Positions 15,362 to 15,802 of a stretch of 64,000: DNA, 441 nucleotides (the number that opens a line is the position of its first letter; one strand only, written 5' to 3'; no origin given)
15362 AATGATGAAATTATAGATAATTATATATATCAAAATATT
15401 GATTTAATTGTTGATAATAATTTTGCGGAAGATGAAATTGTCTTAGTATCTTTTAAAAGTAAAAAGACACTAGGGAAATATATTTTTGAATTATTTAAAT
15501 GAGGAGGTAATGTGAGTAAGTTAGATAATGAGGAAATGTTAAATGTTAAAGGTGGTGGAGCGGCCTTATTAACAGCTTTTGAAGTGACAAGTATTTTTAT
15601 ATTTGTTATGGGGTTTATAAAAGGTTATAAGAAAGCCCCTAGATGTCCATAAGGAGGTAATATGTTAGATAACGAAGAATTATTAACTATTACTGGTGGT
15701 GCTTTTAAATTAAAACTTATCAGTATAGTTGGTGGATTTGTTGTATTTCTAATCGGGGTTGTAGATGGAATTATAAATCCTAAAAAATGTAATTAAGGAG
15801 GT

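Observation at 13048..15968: Unannotated double-glycine bacteriocin locus (C39-ABC exporter + 3 tandem GG-leader peptides) embedded in the core fmt-rpsU region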

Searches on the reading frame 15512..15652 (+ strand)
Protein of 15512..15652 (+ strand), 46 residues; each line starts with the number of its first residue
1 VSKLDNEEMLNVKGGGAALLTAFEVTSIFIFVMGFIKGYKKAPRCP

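Call 3: search_protein_families(library=pfam, proteins=[window:15512-15652:+], max_evalue=1)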
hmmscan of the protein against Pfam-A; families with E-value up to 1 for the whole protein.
window:15512-15652:+ (46 aa): 0 families

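Call 4: search_protein_families(library=ncbifam, proteins=[window:15512-15652:+], max_evalue=1)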
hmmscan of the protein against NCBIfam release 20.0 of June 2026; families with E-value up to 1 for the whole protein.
window:15512-15652:+ (46 aa): 3 families
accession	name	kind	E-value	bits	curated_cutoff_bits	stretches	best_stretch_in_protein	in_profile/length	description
TIGR03949.1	bact_IIb_cerein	subfamily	0.0027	17.5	21.5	1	2-40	2-42/45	class IIb bacteriocin, lactobin A/cerein 7B family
NF038034.1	lactGbeta_entB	subfamily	0.024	14.9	37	1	4-41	1-38/38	lactococcin G-beta/enterocin 1071B family bacteriocin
TIGR04149.1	GG_sam_targ_CFB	domain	0.14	12.1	25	1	2-16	15-29/43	TIGR04149 family rSAM-modified RiPP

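Call 73: search_protein_families(library=pfam, proteins=[L037:2085-2912:+, L037:2909-3748:+, L037:3678-4547:+], max_evalue=0.001)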
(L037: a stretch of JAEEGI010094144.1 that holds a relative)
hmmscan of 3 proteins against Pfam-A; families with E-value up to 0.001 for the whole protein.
L037:2085-2912:+ (275 aa): 1 family
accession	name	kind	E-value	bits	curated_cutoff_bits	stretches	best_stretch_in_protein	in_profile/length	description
PF13730.12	HTH_36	-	2.6e-08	34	25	1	40-90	2-55/55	Helix-turn-helix domain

L037:2909-3748:+ (279 aa): 9 families
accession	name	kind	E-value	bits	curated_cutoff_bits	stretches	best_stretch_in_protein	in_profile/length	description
PF13614.12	AAA_31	-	7.8e-57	192.5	27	1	8-188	2-177/177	AAA domain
PF01656.29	CbiA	-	2.8e-26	92.4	25.4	1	10-236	1-120/125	CobQ/CobB/MinD/ParA nucleotide binding domain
PF00142.24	Fer4_NifH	-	1.6e-17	64.3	25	1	15-266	7-249/271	4Fe-4S iron sulfur cluster binding proteins, NifH/frxC family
PF10609.15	ParA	-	2.4e-13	50.5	27.1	1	8-261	4-245/246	NUBPL iron-transfer P-loop NTPase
PF09140.17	MipZ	-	3.6e-12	46.6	20.7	1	9-165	2-136/262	ATPase MipZ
PF06564.18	CBP_BcsQ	-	1.7e-10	41.3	21.3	1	9-161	3-148/234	Cellulose biosynthesis protein BcsQ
PF02374.21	ArsA_ATPase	-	2.8e-10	40.3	24.3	1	15-247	8-236/305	Anion-transporting ATPase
PF07015.17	VirC1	-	8.8e-06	25.7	24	1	9-53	3-47/231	VirC1 protein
PF00448.28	SRP54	-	0.00021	21.4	22.7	0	18-45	11-38/196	SRP54-type protein, GTPase domain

L037:3678-4547:+ (290 aa): 1 family
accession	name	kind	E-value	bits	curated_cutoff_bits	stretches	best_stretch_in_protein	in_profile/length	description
PF02195.25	ParB_N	-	2.9e-20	72.5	26.3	1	38-132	1-95/95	ParB N-terminal domain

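Call 77: search_protein_families(library=pfam, proteins=[P0183, P0190, P0213, P0235, P0264, P0269, P0274, P0287, P0288, P0294], max_evalue=0.1)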
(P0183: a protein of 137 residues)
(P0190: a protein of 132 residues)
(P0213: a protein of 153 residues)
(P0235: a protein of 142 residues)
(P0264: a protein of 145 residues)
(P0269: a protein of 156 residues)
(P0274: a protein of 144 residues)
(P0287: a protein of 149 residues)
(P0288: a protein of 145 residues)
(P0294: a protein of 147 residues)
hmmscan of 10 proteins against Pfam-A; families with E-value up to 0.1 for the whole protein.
P0183 (137 aa): 0 families

P0190 (132 aa): 3 families
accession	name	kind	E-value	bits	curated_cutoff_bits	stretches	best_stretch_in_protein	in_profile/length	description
PF21416.2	VP1-like_C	-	0.031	14.8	27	1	69-129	4-58/135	Inner layer core protein VP1-like, C-terminal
PF25545.1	DUF7924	-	0.059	13.4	27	1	44-94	146-196/225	Domain of unknown function (DUF7924)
PF03028.21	Dynein_heavy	-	0.083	13.3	30.5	0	62-108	52-101/115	Dynein heavy chain region D6 P-loop domain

P0213 (153 aa): 0 families

P0235 (142 aa): 0 families

P0264 (145 aa): 0 families

P0269 (156 aa): 2 families
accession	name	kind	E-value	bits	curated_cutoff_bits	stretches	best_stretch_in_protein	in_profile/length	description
PF22480.1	DUF6984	-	0.054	14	24.6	1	80-139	18-80/101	Domain of unknown function (DUF6984)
PF06387.16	Calcyon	-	0.068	13.6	25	1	16-97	70-152/180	D1 dopamine receptor-interacting protein (calcyon)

P0274 (144 aa): 0 families

P0287 (149 aa): 3 families
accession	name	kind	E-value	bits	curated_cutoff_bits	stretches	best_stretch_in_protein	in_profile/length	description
PF04772.17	Flu_B_M2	-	0.031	15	25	0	16-83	2-69/109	Influenza B matrix protein 2 (BM2)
PF15938.10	DUF4750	-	0.035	14.3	27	1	13-38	4-29/54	Domain of unknown function (DUF4750)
PF13852.11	DUF4197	-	0.088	12.9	24.9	0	38-72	25-59/199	Protein of unknown function (DUF4197)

P0288 (145 aa): 1 family
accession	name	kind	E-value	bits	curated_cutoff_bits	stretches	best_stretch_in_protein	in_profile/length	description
PF20136.4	DUF6526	-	0.051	14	23.7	0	23-71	46-94/145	Family of unknown function (DUF6526)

P0294 (147 aa): 0 families
